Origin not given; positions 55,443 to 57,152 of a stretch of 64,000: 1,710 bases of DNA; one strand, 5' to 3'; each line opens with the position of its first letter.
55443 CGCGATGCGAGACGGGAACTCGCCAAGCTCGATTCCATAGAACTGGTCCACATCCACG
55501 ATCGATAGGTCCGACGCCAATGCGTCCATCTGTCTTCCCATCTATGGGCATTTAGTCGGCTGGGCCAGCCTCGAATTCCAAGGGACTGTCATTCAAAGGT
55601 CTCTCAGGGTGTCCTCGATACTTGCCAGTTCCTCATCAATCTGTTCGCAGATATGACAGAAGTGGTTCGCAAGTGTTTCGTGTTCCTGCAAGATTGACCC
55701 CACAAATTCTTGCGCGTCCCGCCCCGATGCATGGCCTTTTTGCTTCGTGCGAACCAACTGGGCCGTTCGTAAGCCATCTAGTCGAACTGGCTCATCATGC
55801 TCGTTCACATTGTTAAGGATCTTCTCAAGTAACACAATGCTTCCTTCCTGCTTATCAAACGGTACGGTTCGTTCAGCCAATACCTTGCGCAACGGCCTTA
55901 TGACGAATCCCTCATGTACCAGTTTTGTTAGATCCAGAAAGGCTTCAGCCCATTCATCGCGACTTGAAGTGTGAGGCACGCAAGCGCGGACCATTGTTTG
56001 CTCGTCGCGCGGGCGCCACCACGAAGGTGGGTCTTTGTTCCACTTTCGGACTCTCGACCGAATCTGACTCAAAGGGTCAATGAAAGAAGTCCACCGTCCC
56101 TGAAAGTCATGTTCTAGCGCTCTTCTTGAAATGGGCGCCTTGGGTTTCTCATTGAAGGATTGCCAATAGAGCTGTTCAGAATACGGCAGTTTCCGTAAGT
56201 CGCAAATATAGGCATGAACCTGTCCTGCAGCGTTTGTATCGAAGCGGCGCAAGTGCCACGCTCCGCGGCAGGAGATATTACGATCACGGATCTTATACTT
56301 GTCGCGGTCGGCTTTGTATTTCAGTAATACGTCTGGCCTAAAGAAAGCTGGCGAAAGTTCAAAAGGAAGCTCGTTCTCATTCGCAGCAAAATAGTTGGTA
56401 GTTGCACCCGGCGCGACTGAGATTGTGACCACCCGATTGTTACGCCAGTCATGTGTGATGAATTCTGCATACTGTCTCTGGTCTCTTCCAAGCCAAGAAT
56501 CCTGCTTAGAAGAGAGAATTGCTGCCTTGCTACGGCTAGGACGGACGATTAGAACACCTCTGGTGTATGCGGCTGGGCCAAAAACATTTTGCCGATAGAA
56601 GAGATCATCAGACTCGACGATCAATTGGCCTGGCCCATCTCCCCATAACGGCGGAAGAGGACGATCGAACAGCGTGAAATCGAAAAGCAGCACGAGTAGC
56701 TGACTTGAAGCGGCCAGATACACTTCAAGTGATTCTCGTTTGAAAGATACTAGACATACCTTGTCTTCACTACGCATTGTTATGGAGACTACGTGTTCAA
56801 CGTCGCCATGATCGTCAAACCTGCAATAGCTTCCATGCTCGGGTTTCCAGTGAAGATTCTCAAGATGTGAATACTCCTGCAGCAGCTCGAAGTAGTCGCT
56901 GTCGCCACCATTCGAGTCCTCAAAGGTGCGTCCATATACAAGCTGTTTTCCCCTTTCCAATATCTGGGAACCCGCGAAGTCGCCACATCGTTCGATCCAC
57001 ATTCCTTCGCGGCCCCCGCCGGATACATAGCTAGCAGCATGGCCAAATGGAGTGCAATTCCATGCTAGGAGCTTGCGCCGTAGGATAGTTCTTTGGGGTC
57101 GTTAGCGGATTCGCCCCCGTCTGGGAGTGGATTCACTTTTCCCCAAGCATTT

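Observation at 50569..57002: Lower-GC cargo block that looks like a small defence island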

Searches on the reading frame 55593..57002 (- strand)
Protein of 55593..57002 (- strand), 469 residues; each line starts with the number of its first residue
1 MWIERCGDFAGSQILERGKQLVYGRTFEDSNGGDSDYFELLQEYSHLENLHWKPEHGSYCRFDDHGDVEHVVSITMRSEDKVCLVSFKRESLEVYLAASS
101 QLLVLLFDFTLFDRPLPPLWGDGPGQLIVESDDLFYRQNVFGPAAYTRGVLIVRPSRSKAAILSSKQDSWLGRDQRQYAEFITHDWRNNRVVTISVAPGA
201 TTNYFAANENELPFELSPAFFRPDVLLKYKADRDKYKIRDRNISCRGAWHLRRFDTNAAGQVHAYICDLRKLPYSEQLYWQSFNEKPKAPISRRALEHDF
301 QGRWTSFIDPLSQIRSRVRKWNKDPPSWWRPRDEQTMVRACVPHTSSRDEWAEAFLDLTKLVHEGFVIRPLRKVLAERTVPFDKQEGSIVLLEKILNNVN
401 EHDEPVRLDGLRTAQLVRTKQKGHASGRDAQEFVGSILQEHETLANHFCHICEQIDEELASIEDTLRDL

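Call 3: search_protein_families(library=pfam, proteins=[window:55593-57002:-], max_evalue=0.1)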
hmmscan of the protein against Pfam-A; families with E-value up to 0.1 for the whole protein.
window:55593-57002:- (469 aa): 0 families

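Call 4: search_protein_families(library=padloc, proteins=[window:55593-57002:-], max_evalue=0.1)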
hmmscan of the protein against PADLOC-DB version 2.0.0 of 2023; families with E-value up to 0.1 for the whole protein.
window:55593-57002:- (469 aa): 0 families

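Call 5: search_protein_families(library=ncbifam, proteins=[window:55593-57002:-], max_evalue=1)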
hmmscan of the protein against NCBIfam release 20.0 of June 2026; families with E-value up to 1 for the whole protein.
window:55593-57002:- (469 aa): 0 families

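Call 6: search_protein_families(library=phrogs, proteins=[window:55593-57002:-], max_evalue=1)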
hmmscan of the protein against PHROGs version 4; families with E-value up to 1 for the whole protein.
window:55593-57002:- (469 aa): 0 families

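Call 8: search_solved_structures(query=window:55593-57002:-, max_evalue=10)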
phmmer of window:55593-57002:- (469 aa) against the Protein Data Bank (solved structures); distinct sequences matched with E-value up to 10: 1.
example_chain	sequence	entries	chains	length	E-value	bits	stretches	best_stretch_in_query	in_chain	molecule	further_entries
28jw_o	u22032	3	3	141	1.5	10.6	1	137-186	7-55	30S ribosomal protein S15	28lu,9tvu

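Call 10: find_homologous_proteins(query=window:55593-57002:-)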
Query window:55593-57002:- (469 aa): 1719 proteins with E <= 0.001 among 7790 candidates; the best 120 are listed.
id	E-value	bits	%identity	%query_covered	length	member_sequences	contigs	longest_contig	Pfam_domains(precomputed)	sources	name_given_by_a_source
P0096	0.0e+0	1102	100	100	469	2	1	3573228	-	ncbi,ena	-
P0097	6.4e-233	792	72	99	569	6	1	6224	-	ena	-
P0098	1.1e-229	781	72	99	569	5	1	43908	-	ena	-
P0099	1.2e-229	781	72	99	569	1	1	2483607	-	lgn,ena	-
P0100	2.8e-229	780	72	99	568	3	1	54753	-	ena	-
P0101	1.1e-226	771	71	99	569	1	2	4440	-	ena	-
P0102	1.4e-223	761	71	99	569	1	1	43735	-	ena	-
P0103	3.7e-223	760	69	99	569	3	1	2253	-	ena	-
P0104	9.8e-220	748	69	99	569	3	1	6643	-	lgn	-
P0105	6.1e-214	729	67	100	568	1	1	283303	-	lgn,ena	-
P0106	1.1e-211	722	67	100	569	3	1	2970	-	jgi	-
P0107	1.0e-192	659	62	99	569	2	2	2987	-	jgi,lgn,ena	-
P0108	2.7e-178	612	68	81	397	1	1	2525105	-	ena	-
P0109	4.8e-174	598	55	99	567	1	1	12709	-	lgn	-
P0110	3.5e-172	592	56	99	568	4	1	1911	-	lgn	-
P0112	3.4e-170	585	55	99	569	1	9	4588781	-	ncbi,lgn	ncbi:MAG: hypothetical protein AB2827_06535 [Candidatus Thiodiazotropha sp.]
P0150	6.8e-161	554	54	99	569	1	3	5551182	-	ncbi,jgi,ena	-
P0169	3.2e-159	549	54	99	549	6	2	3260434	-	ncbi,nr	ncbi:hypothetical protein [Truepera radiovictrix]|nr:hypothetical protein [Truepera radiovictrix] WM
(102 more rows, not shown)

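Call 13: find_encoding_contigs(protein=P0099, flank=10000, max_places=3)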
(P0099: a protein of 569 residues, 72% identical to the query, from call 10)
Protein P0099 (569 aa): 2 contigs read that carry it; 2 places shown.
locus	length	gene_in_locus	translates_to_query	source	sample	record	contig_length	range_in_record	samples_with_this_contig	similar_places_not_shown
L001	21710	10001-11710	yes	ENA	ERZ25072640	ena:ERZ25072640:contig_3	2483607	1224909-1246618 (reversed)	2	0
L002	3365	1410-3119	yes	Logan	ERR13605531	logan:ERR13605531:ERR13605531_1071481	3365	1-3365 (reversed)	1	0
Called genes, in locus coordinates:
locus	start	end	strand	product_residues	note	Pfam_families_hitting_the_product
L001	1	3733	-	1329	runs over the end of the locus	-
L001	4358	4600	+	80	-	PF22513:FitA-like_RHH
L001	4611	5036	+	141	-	PF01850:PIN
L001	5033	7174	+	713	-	PF04313:HSDR_N (weak), PF00270:DEAD (weak), PF04851:ResIII, PF18766:SWI2_SNF2, PF00271:Helicase_C (weak), PF08463:EcoEI_R_C (weak)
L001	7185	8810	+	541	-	PF01170:UPF0020, PF02384:N6_Mtase, PF07669:Eco57I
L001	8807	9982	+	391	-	PF01420:Methylase_S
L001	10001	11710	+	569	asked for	-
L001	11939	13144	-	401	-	PF13356:Arm-DNA-bind_3, PF14659:Phage_int_SAM_3 (weak), PF00589:Phage_integrase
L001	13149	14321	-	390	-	PF13356:Arm-DNA-bind_3, PF14659:Phage_int_SAM_3 (weak), PF00589:Phage_integrase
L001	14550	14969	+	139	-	PF01850:PIN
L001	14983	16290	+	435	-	PF01425:Amidase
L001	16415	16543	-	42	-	-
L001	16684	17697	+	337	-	PF05378:Hydant_A_N, PF01968:Hydantoinase_A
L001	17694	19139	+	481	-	PF03972:MmgE_PrpD_N, PF19305:MmgE_PrpD_C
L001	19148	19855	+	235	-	PF01300:Sua5_yciO_yrdC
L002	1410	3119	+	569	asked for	-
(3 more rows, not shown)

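Call 26: find_related_loci(query=A2, collection=genome_contigs, flank=10000)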
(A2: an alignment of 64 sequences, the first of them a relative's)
Query A2 (569 aa) in genome_contigs; peptide patterns used: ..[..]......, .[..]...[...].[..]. (x = any residue, [..] = any of these).
132 stretches matched a pattern; 117 encode a relative of the query (tblastn E <= 1e-3); the best 80 are kept; 80 distinct loci.
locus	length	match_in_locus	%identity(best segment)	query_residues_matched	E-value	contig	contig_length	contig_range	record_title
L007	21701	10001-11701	81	1-567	0e+0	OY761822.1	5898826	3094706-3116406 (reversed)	MAG: Gammaproteobacteria bacterium isolate 26270776-605d-492c-ad89-c005c466fdfd genome assembly, chromosome: 1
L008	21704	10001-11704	79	1-569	0e+0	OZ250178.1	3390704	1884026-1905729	MAG: Candidatus Foliamicus sp. isolate ac1afad2-df65-4484-8806-aab42824610e genome assembly, chromosome: 1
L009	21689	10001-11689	57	1-563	0e+0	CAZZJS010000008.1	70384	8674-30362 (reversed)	MAG TPA_asm: uncultured Rickettsiales bacterium isolate SRP065251_co1_43 genome assembly, contig: NODE_152_length_70384_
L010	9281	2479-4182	57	1-567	0e+0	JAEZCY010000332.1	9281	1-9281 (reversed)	MAG: Acidobacteria bacterium isolate OH_CBrB_268 k127_3140611, whole genome shotgun sequence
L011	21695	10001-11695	57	1-563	0e+0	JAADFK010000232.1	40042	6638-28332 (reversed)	MAG: Acidobacteriota bacterium isolate M_MaxBin.023 contig-127_925, whole genome shotgun sequence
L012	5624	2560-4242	57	1-559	0e+0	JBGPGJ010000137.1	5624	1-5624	MAG: Sulfurifustaceae bacterium isolate OBJ_0618_7090110_45 k141_6644122_length_5624_cov_9.0000, whole genome shotgun se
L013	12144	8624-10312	56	1-562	0e+0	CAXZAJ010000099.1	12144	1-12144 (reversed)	MAG: uncultured bacterium isolate ERR13599002_concoct_79 genome assembly, contig: ERZ24875815.1083, whole genome shotgun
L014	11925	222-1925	56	1-567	0e+0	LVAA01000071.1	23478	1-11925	MAG: Syntrophobacterales bacterium Delta_02 Delta_02_contig_16310, whole genome shotgun sequence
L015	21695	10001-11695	57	3-567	0e+0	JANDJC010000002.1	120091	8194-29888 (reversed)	MAG: Nitrospira sp. isolate SZTDM-2_Bin289 NODE_2_length_120091_cov_1.579832, whole genome shotgun sequence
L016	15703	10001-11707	56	1-566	0e+0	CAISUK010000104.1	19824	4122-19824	MAG: uncultured proteobacterium isolate D14_bin-0553 genome assembly, contig: bin-0553:104/727, whole genome shotgun seq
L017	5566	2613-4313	54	3-567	0e+0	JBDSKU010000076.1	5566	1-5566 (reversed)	MAG: Nitrospiraceae bacterium isolate cluster1_bin.353 k127_2849375, whole genome shotgun sequence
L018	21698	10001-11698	55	1-564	0e+0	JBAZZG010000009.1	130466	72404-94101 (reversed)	MAG: Bellilinea sp. isolate SO_2017_GW3_10 scaffold_153_c1_OW296A_2017, whole genome shotgun sequence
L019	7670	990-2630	58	1-545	0e+0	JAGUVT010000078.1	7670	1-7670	MAG: Deltaproteobacteria bacterium isolate DeMMO5_3 c_000000002192, whole genome shotgun sequence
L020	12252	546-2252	54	1-567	0e+0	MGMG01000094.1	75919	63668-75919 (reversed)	MAG: Chloroflexi bacterium GWB2_54_36 gwb2_scaffold_793, whole genome shotgun sequence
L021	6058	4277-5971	56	1-566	0e+0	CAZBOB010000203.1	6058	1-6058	MAG TPA_asm: uncultured Desulfobacteraceae bacterium isolate binchicken_co34_357 genome assembly, contig: NODE_23605_len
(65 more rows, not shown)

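Call 35: predict_structure(alignment_id=A2)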
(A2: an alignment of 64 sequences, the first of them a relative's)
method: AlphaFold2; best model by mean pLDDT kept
length: 569 residues; sequences in the alignment: 64
mean_pLDDT: 84.4   pTM: 0.62
mean pLDDT of the five models: 84.4, 84.3, 81.2, 75.8, 74.5
residues with pLDDT >= 90: 253; 70-90: 250; 50-70: 42; < 50: 24
segments of 3 or more residues with pLDDT < 50: 87-93, 95-106, 524-526
pLDDT, mean of each block of 10 residues (from residue 1): 85 91 92 94 88 90 93 91 63 46 54 89 73 77 89 85 84 76 92 95 94 80 92 93 92 93 79 70 86 88 72 89 84 77 85 84 91 91 91 79 68 93 94 83 78 91 94 92 92 86 79 90 63 85 85 96 88
secondary structure, 60 per line:
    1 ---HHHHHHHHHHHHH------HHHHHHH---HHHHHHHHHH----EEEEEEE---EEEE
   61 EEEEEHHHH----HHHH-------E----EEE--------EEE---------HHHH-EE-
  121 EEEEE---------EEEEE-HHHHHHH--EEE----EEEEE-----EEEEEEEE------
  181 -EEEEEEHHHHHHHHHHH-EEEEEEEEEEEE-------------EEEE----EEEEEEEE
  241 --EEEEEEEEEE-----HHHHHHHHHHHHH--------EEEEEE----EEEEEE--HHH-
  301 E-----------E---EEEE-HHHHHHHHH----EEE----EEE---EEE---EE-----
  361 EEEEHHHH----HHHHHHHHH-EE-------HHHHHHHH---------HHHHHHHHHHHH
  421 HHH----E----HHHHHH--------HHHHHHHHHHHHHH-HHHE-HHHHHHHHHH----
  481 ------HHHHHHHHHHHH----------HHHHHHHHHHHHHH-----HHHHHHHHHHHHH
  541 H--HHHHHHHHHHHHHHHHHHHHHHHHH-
elements in order: H4-16 H23-29 H33-42 E47-53 E57-65 H66-69 H74-77 E90-92 E101-103 H113-116 E121-125 E135-139 H141-147 E150-152 E157-161 E167-174 E182-187 H188-198 E200-211 E225-228 E233-240 E243-252 H258-270 E279-284 E289-294 E317-320 H322-330 E335-337 E342-344 E348-350 E361-364 H365-368 H373-381 H392-399 H409-423 H433-438 H447-460 H467-476 H487-498 H509-522 H528-541 H544-568

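Call 39: fold_search(model_id=the predicted structure, library=pdb)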
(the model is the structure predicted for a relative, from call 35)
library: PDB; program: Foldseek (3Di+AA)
matches with E <= 10: 559; with E <= 0.001: 0
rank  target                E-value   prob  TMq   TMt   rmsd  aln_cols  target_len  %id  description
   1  6fh2_B                1.3e-01  0.04  0.07  0.10  23.7       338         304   10  Protein arginine kinase McsB in the AMP-PN-bound state (released 2019-02-06)
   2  8dgc_A                1.6e-01  0.72  0.20  0.07   9.6       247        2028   12  Avs3 bound to phage PhiV-1 terminase (released 2022-08-03)
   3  8dgc_B                3.5e-01  0.47  0.20  0.06   9.8       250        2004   13  Avs3 bound to phage PhiV-1 terminase (released 2022-08-03)
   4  3m4w_D                4.6e-01  0.07  0.06  0.11  18.5       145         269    9  Structural basis for the negative regulation of bacterial stress response by RseB (released 2010-05-05)
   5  4axd                  5.1e-01  0.12  0.07  0.09  10.8        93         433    8  Inositol 1,3,4,5,6-pentakisphosphate 2-kinase in complex with AMPPNP (released 2012-07-04)
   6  2v42_B                5.4e-01  0.06  0.07  0.12  19.1       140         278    9  Crystal structure of RseB: a sensor for periplasmic stress response in E. coli (released 2007-08-28)
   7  2v42_A                5.7e-01  0.06  0.07  0.12  18.5       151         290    9  Crystal structure of RseB: a sensor for periplasmic stress response in E. coli (released 2007-08-28)
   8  8g5g_B                5.7e-01  0.02  0.06  0.09  28.0       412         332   10  Native GABA-A receptor from the mouse brain, meta-alpha1-alpha3-beta2-gamma2 subtype, in complex with GABA, Zolpidem,  (released 2023-09-20)
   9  3on7_A                6.0e-01  0.03  0.06  0.11  17.1       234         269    8  Crystal structure of a Putative oxygenase (SO_2589) from Shewanella oneidensis at 2.20 A resolution (released 2010-09-15)
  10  6v8l_A                8.3e-01  0.06  0.04  0.13  21.2        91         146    8  Crystal structure of Ara h 8.0201 (released 2020-12-16)
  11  1s7h_C                8.3e-01  0.03  0.05  0.12  19.8       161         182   10  Structural Genomics, 2.2A crystal structure of protein YKOF from Bacillus subtilis (released 2004-07-06)
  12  3on7_B                8.3e-01  0.03  0.05  0.09  17.7       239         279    7  Crystal structure of a Putative oxygenase (SO_2589) from Shewanella oneidensis at 2.20 A resolution (released 2010-09-15)
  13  4nbc_A                8.3e-01  0.01  0.06  0.08  18.7       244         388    9  Oxygenase with Phe275 replaced by Trp and ferredoxin complex of carbazole 1,9a-dioxygenase (form1) (released 2014-03-26)
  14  6wj2_G                8.8e-01  0.10  0.04  0.07  16.2        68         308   20  CryoEM structure of the SLC38A9-RagA-RagC-Ragulator complex in the pre-GAP state (released 2020-09-02)
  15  2xam_A                8.8e-01  0.10  0.07  0.09   8.5        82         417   12  Inositol 1,3,4,5,6-pentakisphosphate 2-kinase from A. thaliana in complex with ADP and IP6. (released 2010-05-19)
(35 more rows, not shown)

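Call 46: search_solved_structures(query=A2, max_evalue=10, show_alignments=2)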
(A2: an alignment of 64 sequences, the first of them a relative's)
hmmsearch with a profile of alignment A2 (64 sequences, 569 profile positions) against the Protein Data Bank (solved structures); distinct sequences matched with E-value up to 10: 1.
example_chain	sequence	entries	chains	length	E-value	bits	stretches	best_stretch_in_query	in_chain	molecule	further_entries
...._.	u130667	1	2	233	2.8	9.4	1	450-514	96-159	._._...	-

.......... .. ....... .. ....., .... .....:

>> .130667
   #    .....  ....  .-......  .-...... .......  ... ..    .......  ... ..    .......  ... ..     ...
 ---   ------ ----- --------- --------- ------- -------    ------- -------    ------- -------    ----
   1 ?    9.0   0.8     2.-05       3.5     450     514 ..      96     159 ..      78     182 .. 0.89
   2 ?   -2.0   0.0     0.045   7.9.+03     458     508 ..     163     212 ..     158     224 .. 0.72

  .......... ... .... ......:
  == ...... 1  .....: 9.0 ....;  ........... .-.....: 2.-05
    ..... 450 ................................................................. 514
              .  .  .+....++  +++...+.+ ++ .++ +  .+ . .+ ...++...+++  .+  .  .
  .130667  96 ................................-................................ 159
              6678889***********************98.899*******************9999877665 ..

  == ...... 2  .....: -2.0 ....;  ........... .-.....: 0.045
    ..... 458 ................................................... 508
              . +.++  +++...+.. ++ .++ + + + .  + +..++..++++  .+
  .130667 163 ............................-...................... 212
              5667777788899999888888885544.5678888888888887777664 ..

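Call 49: search_protein_families(library=pfam, alignment_id=A4, max_evalue=0.00001)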
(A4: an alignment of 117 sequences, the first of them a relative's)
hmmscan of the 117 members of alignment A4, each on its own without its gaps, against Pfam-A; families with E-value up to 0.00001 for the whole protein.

A. member 1, L009:7221-8438:- (405 aa): 2 families
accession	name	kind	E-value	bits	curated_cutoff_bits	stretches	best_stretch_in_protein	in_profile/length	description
PF00589.27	Phage_integrase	-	7.8e-17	62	27.1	1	219-375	3-166/172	Phage integrase family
PF13356.12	Arm-DNA-bind_3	-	3.4e-12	46.8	27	1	18-104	1-82/83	Arm DNA-binding domain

B. families by the number of members that match (of 117 scanned): 158 families (the first 25 are shown)
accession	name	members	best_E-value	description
PF00270.35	DEAD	5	1.1e-08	DEAD/DEAH box helicase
PF04851.21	ResIII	4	3.9e-23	Type III restriction enzyme, res subunit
PF00271.37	Helicase_C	3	1.7e-23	Helicase conserved C-terminal domain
PF02810.21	SEC-C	3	5.5e-11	SEC-C motif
PF01235.23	Na_Ala_symp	2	1.5e-100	Sodium:alanine symporter family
PF11794.13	HpaB_N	2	5.6e-98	4-hydroxyphenylacetate 3-hydroxylase N terminal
PF03241.18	HpaB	2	1.5e-66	4-hydroxyphenylacetate 3-hydroxylase C terminal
PF02463.25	SMC_N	2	3.4e-58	RecF/RecN/SMC N terminal domain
PF12762.13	DDE_Tnp_IS1595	2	1.5e-29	ISXO2-like transposase domain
PF14520.12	HHH_5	2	1.7e-19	Helix-hairpin-helix domain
PF02384.22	N6_Mtase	2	1.6e-13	N-6 DNA Methylase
PF13020.12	NOV_C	2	2.6e-13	Protein NO VEIN, C-terminal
PF13304.12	AAA_21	2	1.5e-12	AAA domain, putative AbiEii toxin, Type IV TA system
PF13437.12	HlyD_3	2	5.9e-11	HlyD family secretion protein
PF16576.10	HlyD_D23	2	1.2e-10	Barrel-sandwich domain of CusB or HlyD membrane-fusion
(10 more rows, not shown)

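Call 60: search_protein_families(library=pfam, proteins=[P0099], max_evalue=0.01)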
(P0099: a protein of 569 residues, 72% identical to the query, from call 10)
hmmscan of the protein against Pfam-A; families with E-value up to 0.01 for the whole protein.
P0099 (569 aa): 0 families

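Call 61: search_protein_families(library=padloc, proteins=[P0099, P0112, P0169], max_evalue=0.01)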
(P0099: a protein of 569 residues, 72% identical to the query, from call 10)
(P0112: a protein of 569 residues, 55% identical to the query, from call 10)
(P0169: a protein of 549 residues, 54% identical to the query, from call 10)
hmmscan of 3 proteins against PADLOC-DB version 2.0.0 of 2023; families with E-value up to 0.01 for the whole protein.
P0099 (569 aa): 0 families

P0112 (569 aa): 0 families

P0169 (549 aa): 0 families

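Call 62: search_protein_families(library=padloc, alignment_id=A4, max_evalue=1e-10)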
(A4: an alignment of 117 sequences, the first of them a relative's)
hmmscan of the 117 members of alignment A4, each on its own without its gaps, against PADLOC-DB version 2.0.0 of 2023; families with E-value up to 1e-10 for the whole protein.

A. member 1, L009:7221-8438:- (405 aa): 0 families

B. families by the number of members that match (of 117 scanned): 90 families (the first 25 are shown)
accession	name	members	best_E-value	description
PDLC00659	HmaA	2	3.1e-168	SNF2 helicase / DEAD-box helicase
PDLC02620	DrmD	2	3.4e-99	DrmD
PDLC04135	mad3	2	1.6e-96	mads_3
PDLC02500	BrxHI|BrxHII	2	7.2e-90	BrxHI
PDLC02621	DrmD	2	6.3e-88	DrmD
PDLC02504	BrxHI|BrxHII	2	7.1e-72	BrxHII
PDLC02572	DrmA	2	5.9e-62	DrmA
PDLC02632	DrmD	2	4e-53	DrmD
PDLC02633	DrmD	2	4.9e-50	DrmD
PDLC02623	DrmD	2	9.7e-50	DrmD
PDLC02634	DrmD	2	2e-47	DrmD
PDLC02619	DrmD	2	8.7e-44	DrmD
PDLC02624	DrmD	2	3e-36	DrmD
PDLC02843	DpdE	2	4.1e-33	DpdE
PDLC02840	DpdE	2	1.8e-32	DpdE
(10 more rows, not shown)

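Call 65: search_dna_similar(query=P0099, collection=plasmids, mode=protein, max_rows=15)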
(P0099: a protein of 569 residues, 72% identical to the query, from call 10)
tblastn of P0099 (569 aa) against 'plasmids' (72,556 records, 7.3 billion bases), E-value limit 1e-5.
Records with a match: 7; places in all: 7; records where one place covers at least 80% of the query: 2.
Best place of each record, by identity: <60% 7.
By first word of the organism name: Rhodococcus 4; Pseudomonas 3.
By predicted mobility (MOB-suite, as given by PLSDB): non-mobilizable 7.
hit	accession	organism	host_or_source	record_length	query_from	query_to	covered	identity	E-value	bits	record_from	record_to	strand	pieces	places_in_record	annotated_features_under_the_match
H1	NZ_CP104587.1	Pseudomonas aeruginosa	Homo sapiens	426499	1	566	99%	33.1%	2e-81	285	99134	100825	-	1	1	hypothetical protein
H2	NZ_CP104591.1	Pseudomonas aeruginosa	Homo sapiens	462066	1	566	99%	33.1%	2e-81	285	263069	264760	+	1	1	hypothetical protein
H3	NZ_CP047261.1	Pseudomonas syringae pv. maculicola str. ES4326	-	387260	131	551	74%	26.7%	1e-22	110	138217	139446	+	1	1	hypothetical protein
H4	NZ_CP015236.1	Rhodococcus fascians D188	Chrysanthemum x morifolium,Culture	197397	315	527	37%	25.4%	6e-9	67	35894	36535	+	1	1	hypothetical protein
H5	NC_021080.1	Rhodococcus fascians D188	-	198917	315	527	37%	25.4%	6e-9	67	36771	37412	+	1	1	hypothetical protein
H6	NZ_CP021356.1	Rhodococcus oxybenzonivorans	river sediment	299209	315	527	37%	24.8%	1e-9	69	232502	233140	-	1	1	hypothetical protein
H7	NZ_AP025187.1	Rhodococcus sp. RDE2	-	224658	315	527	37%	24.7%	2e-8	65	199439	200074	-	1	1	hypothetical protein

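Call 68: get_annotated_region(hit=H1, flank=7000)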
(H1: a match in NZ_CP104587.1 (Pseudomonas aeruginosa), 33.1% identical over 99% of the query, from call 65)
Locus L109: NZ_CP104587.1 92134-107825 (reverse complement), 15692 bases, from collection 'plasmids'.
description: Pseudomonas aeruginosa strain WTJH6 plasmid pWTJH6, complete sequence
organism: Pseudomonas aeruginosa (NCBI taxid 287)
taxonomy: Bacteria; Pseudomonadota; Gammaproteobacteria; Pseudomonadales; Pseudomonadaceae; Pseudomonas; Pseudomonas aeruginosa
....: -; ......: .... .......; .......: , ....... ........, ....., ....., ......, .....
typing (MOB-suite, as given by PLSDB): non-mobilizable; replicon rep_cluster_1115; mating-pair formation MPF_I
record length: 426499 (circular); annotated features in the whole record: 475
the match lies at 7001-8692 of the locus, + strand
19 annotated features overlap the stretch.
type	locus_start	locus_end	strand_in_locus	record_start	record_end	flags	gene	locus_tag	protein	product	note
CDS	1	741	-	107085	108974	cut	-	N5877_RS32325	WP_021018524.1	AAA family ATPase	-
CDS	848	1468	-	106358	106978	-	-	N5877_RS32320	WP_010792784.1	hypothetical protein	-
CDS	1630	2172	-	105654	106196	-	-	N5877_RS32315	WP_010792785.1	hypothetical protein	-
CDS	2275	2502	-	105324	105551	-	-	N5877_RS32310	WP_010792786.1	hypothetical protein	-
CDS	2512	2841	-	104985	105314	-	-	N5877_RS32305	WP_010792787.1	hypothetical protein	-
CDS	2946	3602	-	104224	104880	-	-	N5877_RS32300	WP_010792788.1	Bax inhibitor-1 family protein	-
CDS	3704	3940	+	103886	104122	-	-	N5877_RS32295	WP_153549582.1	hypothetical protein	-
CDS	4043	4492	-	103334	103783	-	-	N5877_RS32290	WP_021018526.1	hypothetical protein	-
CDS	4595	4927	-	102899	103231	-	-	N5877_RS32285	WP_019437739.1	Arc family DNA-binding protein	-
CDS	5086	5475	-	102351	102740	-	-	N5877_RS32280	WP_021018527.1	hypothetical protein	-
CDS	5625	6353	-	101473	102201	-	-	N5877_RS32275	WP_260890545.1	hypothetical protein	-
CDS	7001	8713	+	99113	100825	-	-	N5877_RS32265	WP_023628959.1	hypothetical protein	-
CDS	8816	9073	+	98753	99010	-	-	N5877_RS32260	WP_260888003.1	hypothetical protein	-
CDS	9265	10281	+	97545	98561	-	-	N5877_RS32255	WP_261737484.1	SAVED domain-containing protein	-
CDS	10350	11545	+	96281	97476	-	-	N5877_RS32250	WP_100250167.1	IS3-like element ISPpu29 family transposase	-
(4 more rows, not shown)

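Call 69: search_protein_families(library=pfam, proteins=[L109:7001-8713:+], max_evalue=1)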
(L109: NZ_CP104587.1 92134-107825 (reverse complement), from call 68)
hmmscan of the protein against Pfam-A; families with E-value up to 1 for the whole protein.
L109:7001-8713:+ (570 aa): 0 families

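Call 72: search_protein_families(library=ncbifam, proteins=[L109:7001-8713:+, P0099], max_evalue=1)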
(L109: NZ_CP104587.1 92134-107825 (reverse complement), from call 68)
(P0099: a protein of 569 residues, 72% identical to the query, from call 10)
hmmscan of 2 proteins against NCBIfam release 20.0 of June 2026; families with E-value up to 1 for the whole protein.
L109:7001-8713:+ (570 aa): 0 families

P0099 (569 aa): 0 families
